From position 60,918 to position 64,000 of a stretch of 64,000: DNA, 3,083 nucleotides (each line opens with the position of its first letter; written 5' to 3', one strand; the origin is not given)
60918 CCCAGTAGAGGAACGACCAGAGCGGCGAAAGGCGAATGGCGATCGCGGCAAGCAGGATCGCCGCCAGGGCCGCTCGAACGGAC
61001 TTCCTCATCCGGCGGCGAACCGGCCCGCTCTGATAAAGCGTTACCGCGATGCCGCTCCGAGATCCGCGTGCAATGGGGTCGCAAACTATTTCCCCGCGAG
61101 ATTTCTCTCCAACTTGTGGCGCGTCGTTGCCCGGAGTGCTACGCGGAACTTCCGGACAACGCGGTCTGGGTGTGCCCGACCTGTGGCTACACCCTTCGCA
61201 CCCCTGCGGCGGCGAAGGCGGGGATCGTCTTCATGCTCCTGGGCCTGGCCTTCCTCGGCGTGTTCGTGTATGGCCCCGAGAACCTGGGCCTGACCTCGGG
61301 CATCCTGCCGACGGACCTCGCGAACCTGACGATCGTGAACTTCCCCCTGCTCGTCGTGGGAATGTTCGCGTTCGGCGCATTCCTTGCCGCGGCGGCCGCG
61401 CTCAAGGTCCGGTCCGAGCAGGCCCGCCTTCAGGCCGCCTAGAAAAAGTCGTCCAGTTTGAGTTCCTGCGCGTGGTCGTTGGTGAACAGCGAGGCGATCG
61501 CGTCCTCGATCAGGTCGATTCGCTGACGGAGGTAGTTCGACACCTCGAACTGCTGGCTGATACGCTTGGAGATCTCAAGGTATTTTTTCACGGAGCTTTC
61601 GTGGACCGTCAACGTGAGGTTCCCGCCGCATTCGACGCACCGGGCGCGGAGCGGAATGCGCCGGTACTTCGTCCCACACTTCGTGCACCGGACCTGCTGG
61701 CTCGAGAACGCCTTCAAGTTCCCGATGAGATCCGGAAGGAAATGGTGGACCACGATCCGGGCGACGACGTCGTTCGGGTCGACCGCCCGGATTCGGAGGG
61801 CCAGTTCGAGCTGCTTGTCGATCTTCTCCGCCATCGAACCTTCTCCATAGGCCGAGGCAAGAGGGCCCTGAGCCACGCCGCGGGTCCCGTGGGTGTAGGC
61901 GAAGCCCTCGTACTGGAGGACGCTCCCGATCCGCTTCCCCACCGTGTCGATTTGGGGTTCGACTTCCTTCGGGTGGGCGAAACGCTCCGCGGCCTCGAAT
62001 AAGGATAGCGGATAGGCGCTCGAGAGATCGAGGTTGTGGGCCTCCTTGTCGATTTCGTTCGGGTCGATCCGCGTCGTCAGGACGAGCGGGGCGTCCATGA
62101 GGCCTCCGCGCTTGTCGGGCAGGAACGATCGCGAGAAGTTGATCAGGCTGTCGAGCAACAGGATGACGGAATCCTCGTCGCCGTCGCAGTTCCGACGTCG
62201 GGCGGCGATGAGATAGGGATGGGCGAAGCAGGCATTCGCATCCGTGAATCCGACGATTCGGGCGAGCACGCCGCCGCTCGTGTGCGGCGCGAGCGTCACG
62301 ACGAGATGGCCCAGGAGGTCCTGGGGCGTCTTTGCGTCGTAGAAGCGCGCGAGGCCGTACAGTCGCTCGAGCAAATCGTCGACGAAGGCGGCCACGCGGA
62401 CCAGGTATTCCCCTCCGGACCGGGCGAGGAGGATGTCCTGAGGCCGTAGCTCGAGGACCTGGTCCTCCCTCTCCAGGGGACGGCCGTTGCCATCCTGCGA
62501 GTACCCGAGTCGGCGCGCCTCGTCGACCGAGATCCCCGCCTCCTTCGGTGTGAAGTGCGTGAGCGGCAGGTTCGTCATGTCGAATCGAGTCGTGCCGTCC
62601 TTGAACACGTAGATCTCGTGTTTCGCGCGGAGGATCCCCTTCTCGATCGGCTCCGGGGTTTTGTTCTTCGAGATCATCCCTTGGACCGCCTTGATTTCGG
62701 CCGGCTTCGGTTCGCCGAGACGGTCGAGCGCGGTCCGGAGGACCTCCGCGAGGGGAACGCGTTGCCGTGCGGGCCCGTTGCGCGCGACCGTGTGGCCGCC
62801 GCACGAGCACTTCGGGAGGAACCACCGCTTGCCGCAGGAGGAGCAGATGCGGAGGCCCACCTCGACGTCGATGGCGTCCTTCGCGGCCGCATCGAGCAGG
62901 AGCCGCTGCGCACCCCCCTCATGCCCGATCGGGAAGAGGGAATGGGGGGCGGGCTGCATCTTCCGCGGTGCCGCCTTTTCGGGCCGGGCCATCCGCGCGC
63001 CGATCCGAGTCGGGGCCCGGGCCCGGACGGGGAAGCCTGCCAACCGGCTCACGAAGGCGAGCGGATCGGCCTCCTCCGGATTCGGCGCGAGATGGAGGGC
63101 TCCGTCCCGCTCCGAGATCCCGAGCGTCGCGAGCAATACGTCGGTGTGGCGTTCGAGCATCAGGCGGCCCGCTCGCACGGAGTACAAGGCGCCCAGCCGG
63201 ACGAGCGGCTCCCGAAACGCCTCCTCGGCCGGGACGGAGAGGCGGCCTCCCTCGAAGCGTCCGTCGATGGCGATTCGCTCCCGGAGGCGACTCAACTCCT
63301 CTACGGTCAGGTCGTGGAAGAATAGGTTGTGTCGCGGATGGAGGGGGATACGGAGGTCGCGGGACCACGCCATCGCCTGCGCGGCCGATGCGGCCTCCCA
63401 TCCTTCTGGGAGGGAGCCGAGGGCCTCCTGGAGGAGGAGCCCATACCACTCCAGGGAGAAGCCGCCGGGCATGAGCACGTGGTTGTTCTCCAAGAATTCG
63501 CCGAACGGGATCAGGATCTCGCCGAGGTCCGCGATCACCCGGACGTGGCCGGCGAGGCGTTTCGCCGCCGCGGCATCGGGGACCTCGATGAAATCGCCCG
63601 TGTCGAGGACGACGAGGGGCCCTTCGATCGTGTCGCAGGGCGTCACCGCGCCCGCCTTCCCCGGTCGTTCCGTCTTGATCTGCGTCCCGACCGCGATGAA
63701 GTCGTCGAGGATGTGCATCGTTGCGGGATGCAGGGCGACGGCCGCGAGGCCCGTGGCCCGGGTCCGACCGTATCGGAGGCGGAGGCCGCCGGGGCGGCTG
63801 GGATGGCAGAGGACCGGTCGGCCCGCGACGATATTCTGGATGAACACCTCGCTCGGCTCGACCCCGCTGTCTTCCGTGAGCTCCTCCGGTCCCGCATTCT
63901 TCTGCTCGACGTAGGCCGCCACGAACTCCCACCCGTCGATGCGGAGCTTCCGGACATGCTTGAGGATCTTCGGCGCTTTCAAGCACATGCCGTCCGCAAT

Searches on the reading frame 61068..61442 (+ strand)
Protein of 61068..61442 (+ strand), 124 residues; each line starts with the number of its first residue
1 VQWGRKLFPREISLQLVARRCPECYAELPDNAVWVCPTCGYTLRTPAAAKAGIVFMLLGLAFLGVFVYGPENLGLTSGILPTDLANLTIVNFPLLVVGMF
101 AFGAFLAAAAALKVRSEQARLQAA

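Call 33: search_protein_families(library=pfam, proteins=[window:61068-61442:+], max_evalue=0.001)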
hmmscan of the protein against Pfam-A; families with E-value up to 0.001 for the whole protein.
window:61068-61442:+ (124 aa): 2 families
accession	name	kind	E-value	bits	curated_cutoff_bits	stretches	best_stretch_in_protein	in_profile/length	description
PF08274.17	Zn_Ribbon_YjdM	-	2.2e-05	24.8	30.8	1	20-41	4-27/30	PhnA Zinc-Ribbon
PF13240.11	Zn_Ribbon_1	-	0.00037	20.6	25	0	21-32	2-13/23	zinc-ribbon domain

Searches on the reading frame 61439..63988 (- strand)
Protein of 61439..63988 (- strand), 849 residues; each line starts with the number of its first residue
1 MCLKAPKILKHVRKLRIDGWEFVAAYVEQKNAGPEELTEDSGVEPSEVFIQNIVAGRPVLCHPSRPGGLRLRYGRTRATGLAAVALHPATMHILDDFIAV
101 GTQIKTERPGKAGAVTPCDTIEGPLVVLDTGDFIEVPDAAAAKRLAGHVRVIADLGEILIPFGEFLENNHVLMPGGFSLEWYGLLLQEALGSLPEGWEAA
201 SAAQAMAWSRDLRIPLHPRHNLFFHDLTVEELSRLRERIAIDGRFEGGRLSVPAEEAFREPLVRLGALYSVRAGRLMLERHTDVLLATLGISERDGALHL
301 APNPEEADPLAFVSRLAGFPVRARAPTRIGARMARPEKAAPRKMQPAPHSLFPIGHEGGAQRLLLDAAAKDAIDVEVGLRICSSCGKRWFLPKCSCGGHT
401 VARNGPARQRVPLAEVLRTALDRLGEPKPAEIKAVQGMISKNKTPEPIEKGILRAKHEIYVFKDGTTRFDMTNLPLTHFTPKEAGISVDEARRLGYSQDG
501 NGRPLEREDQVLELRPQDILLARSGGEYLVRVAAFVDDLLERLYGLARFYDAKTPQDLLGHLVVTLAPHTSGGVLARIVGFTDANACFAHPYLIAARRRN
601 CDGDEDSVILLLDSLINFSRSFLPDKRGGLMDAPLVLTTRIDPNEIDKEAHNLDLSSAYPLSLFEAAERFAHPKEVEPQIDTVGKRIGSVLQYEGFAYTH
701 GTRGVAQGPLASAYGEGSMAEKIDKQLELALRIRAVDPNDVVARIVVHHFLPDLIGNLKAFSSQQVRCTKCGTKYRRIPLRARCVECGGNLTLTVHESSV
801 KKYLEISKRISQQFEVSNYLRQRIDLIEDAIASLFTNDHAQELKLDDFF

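Call 33: search_protein_families(library=pfam, proteins=[window:61439-63988:-], max_evalue=0.001)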
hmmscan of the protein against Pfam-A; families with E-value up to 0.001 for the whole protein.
window:61439-63988:- (849 aa): 3 families
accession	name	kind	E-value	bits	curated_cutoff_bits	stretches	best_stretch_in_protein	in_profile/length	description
PF24846.1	PolC_DP2_cat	-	1.8e-133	444.6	24.3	1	429-721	5-298/299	DNA polymerase II large subunit DP2, catalytic domain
PF24844.1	PolC_DP2_central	-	7.3e-130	433.6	24.3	1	39-410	4-367/372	DNA polymerase II large subunit DP2, central domain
PF22912.2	zf-DPOE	-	7.4e-05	23.3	21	1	764-815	3-52/58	Zinc finger domain of DNA polymerase-epsilon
